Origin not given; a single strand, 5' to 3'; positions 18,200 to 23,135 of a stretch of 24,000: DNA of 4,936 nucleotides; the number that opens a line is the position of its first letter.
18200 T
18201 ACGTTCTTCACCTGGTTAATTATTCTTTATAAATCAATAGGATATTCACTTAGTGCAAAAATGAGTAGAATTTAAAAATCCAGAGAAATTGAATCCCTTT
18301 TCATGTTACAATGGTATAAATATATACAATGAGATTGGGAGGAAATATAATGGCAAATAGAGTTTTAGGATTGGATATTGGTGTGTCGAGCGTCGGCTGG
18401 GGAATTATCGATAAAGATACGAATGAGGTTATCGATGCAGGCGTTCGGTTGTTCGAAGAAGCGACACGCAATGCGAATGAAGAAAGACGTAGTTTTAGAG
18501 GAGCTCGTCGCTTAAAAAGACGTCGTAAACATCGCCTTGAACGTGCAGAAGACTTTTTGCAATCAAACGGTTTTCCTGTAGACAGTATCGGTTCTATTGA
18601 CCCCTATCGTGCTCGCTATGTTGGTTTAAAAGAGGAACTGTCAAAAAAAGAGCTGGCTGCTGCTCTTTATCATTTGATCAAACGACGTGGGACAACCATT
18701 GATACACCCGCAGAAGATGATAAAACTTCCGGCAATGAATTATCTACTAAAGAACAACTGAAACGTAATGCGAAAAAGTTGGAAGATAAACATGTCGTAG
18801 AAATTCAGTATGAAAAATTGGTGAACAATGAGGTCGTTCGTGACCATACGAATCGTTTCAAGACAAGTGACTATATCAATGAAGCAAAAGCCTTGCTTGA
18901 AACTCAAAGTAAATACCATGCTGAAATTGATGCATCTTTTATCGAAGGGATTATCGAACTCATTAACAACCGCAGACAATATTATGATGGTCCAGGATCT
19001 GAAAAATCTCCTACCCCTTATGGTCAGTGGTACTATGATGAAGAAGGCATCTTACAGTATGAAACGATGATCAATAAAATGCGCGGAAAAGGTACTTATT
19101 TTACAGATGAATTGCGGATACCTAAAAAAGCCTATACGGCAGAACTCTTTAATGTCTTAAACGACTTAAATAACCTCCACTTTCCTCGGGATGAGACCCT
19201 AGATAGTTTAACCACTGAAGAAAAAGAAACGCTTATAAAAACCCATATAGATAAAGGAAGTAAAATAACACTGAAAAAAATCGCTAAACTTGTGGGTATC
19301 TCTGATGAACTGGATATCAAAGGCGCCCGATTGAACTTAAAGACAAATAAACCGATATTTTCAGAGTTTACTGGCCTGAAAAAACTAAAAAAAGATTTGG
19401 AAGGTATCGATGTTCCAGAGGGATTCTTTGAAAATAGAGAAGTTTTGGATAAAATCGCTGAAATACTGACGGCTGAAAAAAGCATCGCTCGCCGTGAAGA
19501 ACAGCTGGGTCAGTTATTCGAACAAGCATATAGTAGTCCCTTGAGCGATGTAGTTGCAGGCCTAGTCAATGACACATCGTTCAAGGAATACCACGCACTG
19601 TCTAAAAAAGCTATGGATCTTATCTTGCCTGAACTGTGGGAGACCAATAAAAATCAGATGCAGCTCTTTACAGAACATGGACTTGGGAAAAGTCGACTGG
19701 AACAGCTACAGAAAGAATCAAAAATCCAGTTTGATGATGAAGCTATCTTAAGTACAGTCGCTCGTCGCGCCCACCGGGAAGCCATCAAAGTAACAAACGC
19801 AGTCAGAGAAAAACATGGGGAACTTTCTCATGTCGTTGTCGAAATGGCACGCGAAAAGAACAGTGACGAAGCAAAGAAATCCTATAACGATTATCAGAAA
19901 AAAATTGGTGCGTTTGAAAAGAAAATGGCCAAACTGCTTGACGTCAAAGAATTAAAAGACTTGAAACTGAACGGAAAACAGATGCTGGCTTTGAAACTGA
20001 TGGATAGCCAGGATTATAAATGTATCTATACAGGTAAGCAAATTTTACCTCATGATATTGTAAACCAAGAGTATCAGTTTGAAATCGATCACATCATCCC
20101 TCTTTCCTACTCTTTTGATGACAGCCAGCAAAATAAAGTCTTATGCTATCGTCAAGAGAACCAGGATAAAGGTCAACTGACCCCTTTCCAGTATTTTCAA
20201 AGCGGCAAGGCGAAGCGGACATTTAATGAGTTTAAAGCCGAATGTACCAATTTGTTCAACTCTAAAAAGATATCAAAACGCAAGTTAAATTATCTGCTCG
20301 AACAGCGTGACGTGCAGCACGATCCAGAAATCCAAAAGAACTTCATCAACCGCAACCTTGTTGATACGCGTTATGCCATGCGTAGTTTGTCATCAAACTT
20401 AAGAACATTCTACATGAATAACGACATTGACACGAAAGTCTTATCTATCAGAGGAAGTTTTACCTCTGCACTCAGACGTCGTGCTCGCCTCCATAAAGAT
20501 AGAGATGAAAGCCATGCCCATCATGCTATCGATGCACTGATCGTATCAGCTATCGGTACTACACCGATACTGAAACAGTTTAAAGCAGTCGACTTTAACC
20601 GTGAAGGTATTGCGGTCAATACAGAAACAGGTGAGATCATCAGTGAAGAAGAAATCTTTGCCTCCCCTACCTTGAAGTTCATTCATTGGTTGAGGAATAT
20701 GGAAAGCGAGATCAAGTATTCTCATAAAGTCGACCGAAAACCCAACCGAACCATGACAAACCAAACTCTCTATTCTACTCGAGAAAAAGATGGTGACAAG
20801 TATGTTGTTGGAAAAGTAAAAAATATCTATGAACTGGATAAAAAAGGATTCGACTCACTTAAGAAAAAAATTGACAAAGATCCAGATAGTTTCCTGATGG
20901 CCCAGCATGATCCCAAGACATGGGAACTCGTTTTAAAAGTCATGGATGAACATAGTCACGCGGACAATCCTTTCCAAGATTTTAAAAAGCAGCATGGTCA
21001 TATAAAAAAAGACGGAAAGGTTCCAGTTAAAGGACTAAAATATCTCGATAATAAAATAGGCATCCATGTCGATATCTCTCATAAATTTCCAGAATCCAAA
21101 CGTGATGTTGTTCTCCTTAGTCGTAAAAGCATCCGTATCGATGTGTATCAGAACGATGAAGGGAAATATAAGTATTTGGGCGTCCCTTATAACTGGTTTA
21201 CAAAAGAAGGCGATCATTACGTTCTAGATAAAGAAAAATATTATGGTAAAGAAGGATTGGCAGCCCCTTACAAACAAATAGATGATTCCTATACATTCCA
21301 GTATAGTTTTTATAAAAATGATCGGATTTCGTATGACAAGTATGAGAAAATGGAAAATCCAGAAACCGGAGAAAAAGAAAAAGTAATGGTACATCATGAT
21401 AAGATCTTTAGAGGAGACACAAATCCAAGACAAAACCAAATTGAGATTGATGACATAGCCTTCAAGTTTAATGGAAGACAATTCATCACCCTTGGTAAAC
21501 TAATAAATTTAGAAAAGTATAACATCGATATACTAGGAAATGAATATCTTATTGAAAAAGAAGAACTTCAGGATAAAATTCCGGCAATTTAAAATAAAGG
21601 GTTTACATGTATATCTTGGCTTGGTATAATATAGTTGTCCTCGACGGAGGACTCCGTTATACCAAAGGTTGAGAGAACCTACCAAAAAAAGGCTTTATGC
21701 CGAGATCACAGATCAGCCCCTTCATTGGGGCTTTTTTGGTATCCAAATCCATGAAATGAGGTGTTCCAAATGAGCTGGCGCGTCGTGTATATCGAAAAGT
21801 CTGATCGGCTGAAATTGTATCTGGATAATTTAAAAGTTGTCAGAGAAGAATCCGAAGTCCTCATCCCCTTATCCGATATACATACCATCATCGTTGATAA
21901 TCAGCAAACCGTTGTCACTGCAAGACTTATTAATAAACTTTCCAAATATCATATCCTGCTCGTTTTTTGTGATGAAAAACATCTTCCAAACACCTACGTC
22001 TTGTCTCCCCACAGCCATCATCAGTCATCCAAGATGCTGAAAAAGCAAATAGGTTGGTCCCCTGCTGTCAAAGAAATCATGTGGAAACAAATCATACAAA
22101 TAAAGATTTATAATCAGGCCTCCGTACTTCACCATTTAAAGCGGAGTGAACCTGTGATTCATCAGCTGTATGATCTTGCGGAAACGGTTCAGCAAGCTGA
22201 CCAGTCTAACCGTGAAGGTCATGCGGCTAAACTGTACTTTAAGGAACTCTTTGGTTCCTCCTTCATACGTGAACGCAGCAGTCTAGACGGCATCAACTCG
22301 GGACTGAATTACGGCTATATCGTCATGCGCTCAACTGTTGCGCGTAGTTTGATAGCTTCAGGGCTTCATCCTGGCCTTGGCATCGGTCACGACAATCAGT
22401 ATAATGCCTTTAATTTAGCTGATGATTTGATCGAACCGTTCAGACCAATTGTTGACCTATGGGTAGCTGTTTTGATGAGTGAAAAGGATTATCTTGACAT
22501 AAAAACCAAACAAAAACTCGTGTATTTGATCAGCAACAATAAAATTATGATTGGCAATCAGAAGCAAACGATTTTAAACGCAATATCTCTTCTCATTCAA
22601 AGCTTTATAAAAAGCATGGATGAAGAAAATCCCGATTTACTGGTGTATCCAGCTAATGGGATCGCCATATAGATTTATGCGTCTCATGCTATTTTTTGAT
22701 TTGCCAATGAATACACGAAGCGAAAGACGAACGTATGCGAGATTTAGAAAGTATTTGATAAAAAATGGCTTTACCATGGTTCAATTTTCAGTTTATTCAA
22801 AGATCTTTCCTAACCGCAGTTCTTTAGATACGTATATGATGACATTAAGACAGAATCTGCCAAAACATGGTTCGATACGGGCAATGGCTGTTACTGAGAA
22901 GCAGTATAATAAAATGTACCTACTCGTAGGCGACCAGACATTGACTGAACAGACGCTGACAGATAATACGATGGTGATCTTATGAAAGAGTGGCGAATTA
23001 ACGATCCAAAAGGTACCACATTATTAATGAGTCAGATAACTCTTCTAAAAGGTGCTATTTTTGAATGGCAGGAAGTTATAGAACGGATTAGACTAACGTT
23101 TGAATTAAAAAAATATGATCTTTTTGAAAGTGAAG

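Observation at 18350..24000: Complete compact type II-A CRISPR-Cas9 system (1080-aa Cas9, tracrRNA, cas1, cas2, long csn2, array), a candidate uncharacterised small Cas9 ortholog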

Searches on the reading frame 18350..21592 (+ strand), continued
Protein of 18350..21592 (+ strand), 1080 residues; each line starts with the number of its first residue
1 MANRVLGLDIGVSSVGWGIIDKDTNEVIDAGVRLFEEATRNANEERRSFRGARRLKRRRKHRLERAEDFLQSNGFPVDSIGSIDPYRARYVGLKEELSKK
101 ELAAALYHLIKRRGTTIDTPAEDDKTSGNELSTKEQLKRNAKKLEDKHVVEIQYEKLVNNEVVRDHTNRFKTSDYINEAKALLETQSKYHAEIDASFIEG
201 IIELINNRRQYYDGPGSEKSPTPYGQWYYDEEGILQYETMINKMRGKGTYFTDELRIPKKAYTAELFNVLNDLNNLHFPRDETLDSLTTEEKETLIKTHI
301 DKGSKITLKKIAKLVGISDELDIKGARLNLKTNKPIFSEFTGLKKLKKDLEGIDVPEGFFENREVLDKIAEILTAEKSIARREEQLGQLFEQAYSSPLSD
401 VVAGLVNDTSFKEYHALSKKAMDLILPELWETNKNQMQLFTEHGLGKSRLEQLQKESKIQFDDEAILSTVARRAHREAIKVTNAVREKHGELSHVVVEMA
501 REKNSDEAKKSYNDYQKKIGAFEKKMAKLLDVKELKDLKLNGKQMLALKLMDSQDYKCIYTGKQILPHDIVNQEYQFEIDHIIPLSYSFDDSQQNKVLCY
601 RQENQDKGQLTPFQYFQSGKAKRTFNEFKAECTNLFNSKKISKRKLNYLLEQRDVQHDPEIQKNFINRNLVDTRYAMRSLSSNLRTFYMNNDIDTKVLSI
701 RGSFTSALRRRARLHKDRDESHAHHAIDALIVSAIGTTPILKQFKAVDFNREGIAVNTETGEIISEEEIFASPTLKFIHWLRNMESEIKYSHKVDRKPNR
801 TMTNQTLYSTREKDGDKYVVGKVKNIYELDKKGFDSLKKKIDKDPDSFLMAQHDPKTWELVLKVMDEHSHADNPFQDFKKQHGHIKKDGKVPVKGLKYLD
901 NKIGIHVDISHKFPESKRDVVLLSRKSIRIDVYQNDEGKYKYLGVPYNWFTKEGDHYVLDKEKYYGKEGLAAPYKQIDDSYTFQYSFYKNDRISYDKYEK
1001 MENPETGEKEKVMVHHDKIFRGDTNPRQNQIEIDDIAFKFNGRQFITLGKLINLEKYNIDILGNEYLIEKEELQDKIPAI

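Call 27: find_related_loci(query=A1, collection=genome_contigs, flank=7000)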
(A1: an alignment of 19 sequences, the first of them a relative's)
Query A1 (1080 aa) in genome_contigs; peptide patterns used: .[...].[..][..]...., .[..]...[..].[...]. (x = any residue, [..] = any of these).
599 stretches matched a pattern (row limit reached: there are more); 195 encode a relative of the query (tblastn E <= 1e-3); the best 80 are kept; 80 distinct loci.
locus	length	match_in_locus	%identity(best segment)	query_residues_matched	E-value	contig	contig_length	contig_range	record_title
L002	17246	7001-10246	82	1-1080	0e+0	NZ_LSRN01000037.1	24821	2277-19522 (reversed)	Alkalibacterium sp. 20 contig32, whole genome shotgun sequence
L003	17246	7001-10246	81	1-1080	0e+0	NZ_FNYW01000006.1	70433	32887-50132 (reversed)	Alkalibacterium gilvum strain DSM 25751, whole genome shotgun sequence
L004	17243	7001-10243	73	1-1080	0e+0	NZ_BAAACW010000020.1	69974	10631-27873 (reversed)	Alkalibacterium iburiense strain JCM 12662 sequence020, whole genome shotgun sequence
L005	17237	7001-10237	69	1-1077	0e+0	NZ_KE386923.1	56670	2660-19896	Atopococcus tabaci DSM 17538 G470DRAFT_scaffold00005.5, whole genome shotgun sequence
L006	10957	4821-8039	66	1-1071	0e+0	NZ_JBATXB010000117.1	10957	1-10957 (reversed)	MAG: Carnobacterium sp. isolate MFD12162_ilm_asm_bin23 k127_20675, whole genome shotgun sequence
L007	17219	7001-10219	66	1-1071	0e+0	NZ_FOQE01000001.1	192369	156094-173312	Pisciglobus halotolerans strain DSM 27630, whole genome shotgun sequence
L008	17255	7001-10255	66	1-1071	0e+0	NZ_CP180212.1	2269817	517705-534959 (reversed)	Carnobacterium sp. TMP28 isolate 11T.7.20.2 chromosome, complete genome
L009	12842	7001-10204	57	1-1073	0e+0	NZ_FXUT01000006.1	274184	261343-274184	Listeria costaricensis isolate CLIP201600682, whole genome shotgun sequence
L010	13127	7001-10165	57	4-1075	0e+0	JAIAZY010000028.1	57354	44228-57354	Bacillus sp. IITD106 28, whole genome shotgun sequence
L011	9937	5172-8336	56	5-1074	0e+0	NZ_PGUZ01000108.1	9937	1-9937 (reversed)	Bacillus sp. V3-13 contig_141, whole genome shotgun sequence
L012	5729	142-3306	56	4-1075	0e+0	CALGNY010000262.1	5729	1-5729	MAG TPA_asm: uncultured Bacillaceae bacterium isolate SRR6713625_bin.7_CONCOCT_v1.1_MAG genome assembly, contig: ERZ7949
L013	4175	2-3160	57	8-1077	0e+0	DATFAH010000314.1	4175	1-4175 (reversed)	MAG TPA_asm: Bacillales bacterium isolate SMAG_U8496 k141_449886, whole genome shotgun sequence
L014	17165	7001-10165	56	4-1075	0e+0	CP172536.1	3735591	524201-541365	Bacillota bacterium Lsc_1132 chromosome, complete genome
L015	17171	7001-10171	56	4-1077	0e+0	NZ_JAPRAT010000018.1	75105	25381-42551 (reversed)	Natronobacillus azotifigens strain 24KS-1 18, whole genome shotgun sequence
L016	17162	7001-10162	54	4-1075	0e+0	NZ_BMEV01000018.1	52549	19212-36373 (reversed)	Compostibacillus humi strain CGMCC 1.12360 sequence018, whole genome shotgun sequence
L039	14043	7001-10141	37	1-1080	0e+0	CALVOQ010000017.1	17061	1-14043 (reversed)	MAG: uncultured Bacilli bacterium isolate BRZ_FA__bin76 genome assembly, contig: BRZ_FA__NODE_3524_length_17061_cov_4.86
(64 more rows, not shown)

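Call 73: list_cluster_members(proteins=[P0034, P0001])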
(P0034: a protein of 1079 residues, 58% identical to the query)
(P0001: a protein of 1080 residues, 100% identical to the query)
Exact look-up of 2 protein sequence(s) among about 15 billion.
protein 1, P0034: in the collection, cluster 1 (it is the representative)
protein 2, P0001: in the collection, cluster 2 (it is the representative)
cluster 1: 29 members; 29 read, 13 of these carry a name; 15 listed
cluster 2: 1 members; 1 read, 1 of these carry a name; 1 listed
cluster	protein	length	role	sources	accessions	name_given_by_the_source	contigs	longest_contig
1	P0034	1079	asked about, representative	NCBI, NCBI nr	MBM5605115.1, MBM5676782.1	type II CRISPR RNA-guided endonuclease Cas9 [Listeria seeligeri]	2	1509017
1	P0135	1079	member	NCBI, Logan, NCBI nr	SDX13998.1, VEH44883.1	Uncharacterized protein conserved in bacteria [Listeria ivanovii subsp. londoniensis] | CRISPR-associated endonuclease Csn1 [Listeria ivanovii]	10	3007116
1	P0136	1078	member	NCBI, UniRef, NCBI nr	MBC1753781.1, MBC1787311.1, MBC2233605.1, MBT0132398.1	type II CRISPR RNA-guided endonuclease Cas9 [Listeria seeligeri] | type II CRISPR RNA-guided endonuclease Cas9 n=1 Tax=Listeria seeligeri TaxID=1640 ...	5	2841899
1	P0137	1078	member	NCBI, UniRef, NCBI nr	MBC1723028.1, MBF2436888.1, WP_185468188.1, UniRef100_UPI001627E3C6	type II CRISPR RNA-guided endonuclease Cas9 [Listeria seeligeri] | type II CRISPR RNA-guided endonuclease Cas9 n=1 Tax=Listeria seeligeri TaxID=1640 ...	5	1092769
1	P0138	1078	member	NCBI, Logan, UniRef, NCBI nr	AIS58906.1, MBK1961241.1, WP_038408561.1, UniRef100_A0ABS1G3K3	hypothetical protein JL58_02450 [Listeria ivanovii subsp. londoniensis] | CRISPR-associated endonuclease Cas9 n=2 Tax=Listeria ivanovii TaxID=1638 ... | type II CRISPR RNA-guided endonuclease Cas9 [Listeria ivanovii]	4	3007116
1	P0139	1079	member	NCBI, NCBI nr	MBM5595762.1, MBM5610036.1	type II CRISPR RNA-guided endonuclease Cas9 [Listeria seeligeri]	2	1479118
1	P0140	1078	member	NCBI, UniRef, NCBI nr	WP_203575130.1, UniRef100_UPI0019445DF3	type II CRISPR RNA-guided endonuclease Cas9 [Listeria seeligeri] | type II CRISPR RNA-guided endonuclease Cas9 n=1 Tax=Listeria seeligeri TaxID=1640 ...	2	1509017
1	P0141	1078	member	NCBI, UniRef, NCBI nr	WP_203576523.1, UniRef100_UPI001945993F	type II CRISPR RNA-guided endonuclease Cas9 [Listeria seeligeri] | type II CRISPR RNA-guided endonuclease Cas9 n=1 Tax=Listeria seeligeri TaxID=1640 ...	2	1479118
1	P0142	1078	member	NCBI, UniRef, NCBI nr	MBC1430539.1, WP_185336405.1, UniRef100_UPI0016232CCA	type II CRISPR RNA-guided endonuclease Cas9 [Listeria seeligeri] | type II CRISPR RNA-guided endonuclease Cas9 n=1 Tax=Listeria seeligeri TaxID=1640 ...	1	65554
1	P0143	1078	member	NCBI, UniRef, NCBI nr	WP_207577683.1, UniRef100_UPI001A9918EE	type II CRISPR RNA-guided endonuclease Cas9 [Listeria seeligeri] | type II CRISPR RNA-guided endonuclease Cas9 n=1 Tax=Listeria seeligeri TaxID=1640 ...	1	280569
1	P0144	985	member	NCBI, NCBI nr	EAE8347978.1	type II CRISPR RNA-guided endonuclease Cas9, partial [Listeria monocytogenes] | type II CRISPR RNA-guided endonuclease Cas9 [Listeria monocytogenes]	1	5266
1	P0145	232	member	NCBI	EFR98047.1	crispr-associated endonuclease Csn1 family protein, partial [Listeria ivanovii FSL F6-596]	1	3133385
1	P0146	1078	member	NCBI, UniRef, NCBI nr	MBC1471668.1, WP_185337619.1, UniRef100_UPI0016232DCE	type II CRISPR RNA-guided endonuclease Cas9 [Listeria seeligeri] | type II CRISPR RNA-guided endonuclease Cas9 n=1 Tax=Listeria seeligeri TaxID=1640 ...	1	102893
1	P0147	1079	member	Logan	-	-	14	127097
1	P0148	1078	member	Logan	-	-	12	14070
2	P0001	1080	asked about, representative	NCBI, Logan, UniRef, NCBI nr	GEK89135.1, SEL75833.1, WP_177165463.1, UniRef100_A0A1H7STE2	CRISPR-associated endonuclease Csn1 [Alkalibacterium putridalgicola] | CRISPR-associated endonuclease Cas9 n=1 Tax=Alkalibacterium putridalgicola TaxID=426703 ... | type II CRISPR RNA-guided endonuclease Cas9 [Alkalibacterium putridalgicola]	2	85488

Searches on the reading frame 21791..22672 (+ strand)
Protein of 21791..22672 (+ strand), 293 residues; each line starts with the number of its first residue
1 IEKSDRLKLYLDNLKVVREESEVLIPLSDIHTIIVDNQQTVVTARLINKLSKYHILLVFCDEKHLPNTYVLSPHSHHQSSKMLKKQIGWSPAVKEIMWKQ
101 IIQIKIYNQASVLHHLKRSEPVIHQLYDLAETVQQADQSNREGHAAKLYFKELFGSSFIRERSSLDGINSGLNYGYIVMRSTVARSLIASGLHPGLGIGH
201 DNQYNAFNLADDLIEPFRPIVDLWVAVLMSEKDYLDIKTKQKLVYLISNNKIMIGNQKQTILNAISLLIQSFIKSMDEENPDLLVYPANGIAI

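Call 7: search_protein_families(library=ncbifam, proteins=[window:21791-22672:+])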
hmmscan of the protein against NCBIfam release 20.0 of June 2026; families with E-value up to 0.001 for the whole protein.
window:21791-22672:+ (293 aa): 9 families
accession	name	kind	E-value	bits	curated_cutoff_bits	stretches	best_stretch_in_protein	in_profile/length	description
TIGR03639.1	cas1_NMENI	exception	1.9e-90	302.9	120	1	1-273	6-278/278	type II CRISPR-associated endonuclease Cas1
TIGR00287.1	cas1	equivalog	1.8e-29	102.9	71.7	1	10-251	13-278/327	CRISPR-associated endonuclease Cas1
TIGR04093.1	cas1_CYANO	exception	2.8e-17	62.7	385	1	19-232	29-259/334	type I-D CRISPR-associated endonuclease Cas1d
NF049935.1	cas4g_cas1g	exception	3.8e-16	58.7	560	1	11-221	230-459/546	CRISPR-associated endonuclease Cas4g/Cas1g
TIGR04329.1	cas1_PREFRAN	exception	8.7e-15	54.6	300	1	3-232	14-253/317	type V CRISPR-associated endonuclease Cas1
TIGR03641.1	cas1_HMARI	exception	4.1e-12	46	304.1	1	11-232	15-249/324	type I-B CRISPR-associated endonuclease Cas1b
TIGR03640.1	cas1_DVULG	exception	5.2e-12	45.6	385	1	7-225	15-258/340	type I-C CRISPR-associated endonuclease Cas1c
TIGR03983.1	cas1_MYXAN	equivalog_domain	4.3e-08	32.5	358.05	1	161-239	199-281/347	type I-MYXAN CRISPR-associated endonuclease Cas1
TIGR03638.1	cas1_ECOLI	exception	0.00052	19.3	215.6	0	164-209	168-213/269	type I-E CRISPR-associated endonuclease Cas1e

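Call 8: search_protein_families(library=pfam, proteins=[window:21791-22672:+])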
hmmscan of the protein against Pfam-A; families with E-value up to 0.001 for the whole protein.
window:21791-22672:+ (293 aa): 1 family
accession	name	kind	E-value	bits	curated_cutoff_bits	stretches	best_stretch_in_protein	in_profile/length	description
PF01867.21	Cas_Cas1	-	1.7e-29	103.3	22.3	1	6-235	9-256/283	CRISPR associated protein Cas1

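Call 10: search_protein_families(library=padloc, proteins=[window:21791-22672:+], max_evalue=1)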
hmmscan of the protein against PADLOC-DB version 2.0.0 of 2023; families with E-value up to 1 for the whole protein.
window:21791-22672:+ (293 aa): 29 families (the best 25 are shown)
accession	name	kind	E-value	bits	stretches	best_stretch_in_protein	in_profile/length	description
PDLC02061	Cas1_II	-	4.2e-102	339.5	1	1-287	37-303/335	-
PDLC00926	Cas1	-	5.1e-91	302.9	1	1-273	6-278/278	"CRISPR-associated endonuclease Cas1, subtype II/NMENI"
PDLC01333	Cas1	-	2.8e-90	300.4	1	1-272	6-270/270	"CAS-I,CAS-II,CAS-III,CAS-IV,CAS-V,CAS-VI; acquisition_1"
PDLC01741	Cas1_IIIa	-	4.2e-67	224.5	1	15-287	23-294/301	-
PDLC01248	Cas1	-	1.8e-49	166.8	1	9-276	13-287/289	"CAS-I,CAS-II,CAS-III,CAS-IV,CAS-V,CAS-VI; acquisition_1"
PDLC01449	Cas1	-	9.3e-45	151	1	2-272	7-276/285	"CAS-I,CAS-II,CAS-III,CAS-IV,CAS-V,CAS-VI; acquisition_1"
PDLC00928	Cas1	-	3.2e-40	136.1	1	7-236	10-255/315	Cas1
PDLC00927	Cas1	-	4.7e-30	102.9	1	10-251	13-278/327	CRISPR-associated endonuclease Cas1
PDLC01608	Cas1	-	1.1e-29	101.8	1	5-233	8-247/276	"CAS-I,CAS-II,CAS-III,CAS-IV,CAS-V,CAS-VI; acquisition_1"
PDLC01249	Cas1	-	1e-28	98.5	1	3-233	5-240/246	"CAS-I,CAS-II,CAS-III,CAS-IV,CAS-V,CAS-VI; acquisition_1"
PDLC02062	Cas1_II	-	1.4e-23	81.8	1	18-261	24-288/317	-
PDLC01747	Cas1g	-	4.3e-23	79.7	1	12-221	214-436/523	-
PDLC02064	Cas1a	-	4.1e-22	77.1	1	16-238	22-238/277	-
PDLC02066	Cas1b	-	9e-21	72.5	1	13-240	18-266/322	-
PDLC02025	Cas1d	-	1.1e-20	72.4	1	12-231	18-244/316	-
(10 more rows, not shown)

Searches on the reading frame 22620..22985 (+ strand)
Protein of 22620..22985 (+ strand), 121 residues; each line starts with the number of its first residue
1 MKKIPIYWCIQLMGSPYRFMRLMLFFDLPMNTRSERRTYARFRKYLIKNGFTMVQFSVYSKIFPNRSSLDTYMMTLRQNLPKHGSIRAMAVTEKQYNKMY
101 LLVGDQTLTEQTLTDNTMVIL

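Call 7: search_protein_families(library=ncbifam, proteins=[window:22620-22985:+])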
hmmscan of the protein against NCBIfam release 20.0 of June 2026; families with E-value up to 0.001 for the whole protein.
window:22620-22985:+ (121 aa): 2 families
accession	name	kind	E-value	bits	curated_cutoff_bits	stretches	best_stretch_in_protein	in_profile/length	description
TIGR01573.1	cas2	equivalog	2.1e-20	72.8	24.5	1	20-110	1-89/96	CRISPR-associated endonuclease Cas2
NF041506.1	VapD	equivalog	0.00092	19.6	100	0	33-62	18-47/91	VapD family protein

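Call 8: search_protein_families(library=pfam, proteins=[window:22620-22985:+])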
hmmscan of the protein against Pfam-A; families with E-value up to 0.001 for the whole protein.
window:22620-22985:+ (121 aa): 1 family
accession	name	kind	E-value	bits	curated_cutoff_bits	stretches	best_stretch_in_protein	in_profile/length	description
PF09827.14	CRISPR_Cas2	-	6e-17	62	23.8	1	20-99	1-74/74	CRISPR associated protein Cas2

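Call 10: search_protein_families(library=padloc, proteins=[window:22620-22985:+], max_evalue=1)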
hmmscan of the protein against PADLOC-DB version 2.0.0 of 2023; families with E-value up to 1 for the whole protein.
window:22620-22985:+ (121 aa): 12 families
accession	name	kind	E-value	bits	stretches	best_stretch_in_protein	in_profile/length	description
PDLC02068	Cas2_II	-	4.3e-42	141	1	14-119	19-117/137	-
PDLC01459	Cas2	-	1.4e-35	120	1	17-118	3-102/105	"CAS-I,CAS-II,CAS-III,CAS-IV,CAS-V,CAS-VI; acquisition_2"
PDLC01591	Cas2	-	1.4e-29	100.5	1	20-120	1-101/101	"CAS-I,CAS-II,CAS-III,CAS-IV,CAS-V,CAS-VI; acquisition_2"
PDLC02069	Cas2_II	-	1.6e-28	97.7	1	20-119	1-100/130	-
PDLC02072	Cas2_II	-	3.3e-27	92.5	1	17-86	3-72/72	-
PDLC02071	Cas2_II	-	7.7e-27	91.3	1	26-119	2-95/97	-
PDLC02073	Cas2_II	-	8.1e-22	75.5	1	17-63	3-49/49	-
PDLC00935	Cas2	-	5.6e-21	72.8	1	20-110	1-89/96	CRISPR-associated endonuclease Cas2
PDLC01251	Cas2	-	1.5e-18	64.8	1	20-107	1-80/84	"CAS-I,CAS-II,CAS-III,CAS-IV,CAS-V,CAS-VI; acquisition_2"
PDLC01649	Cas2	-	3.5e-17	60.5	1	20-96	1-70/70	"CAS-I,CAS-II,CAS-III,CAS-IV,CAS-V,CAS-VI; acquisition_2"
PDLC01748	Cas2_IIIa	-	1.7e-07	29.7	1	20-92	1-66/88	-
PDLC01525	Cas2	-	0.035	12.8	1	36-108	14-82/90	"CAS-I,CAS-II,CAS-III,CAS-IV,CAS-V,CAS-VI; acquisition_2"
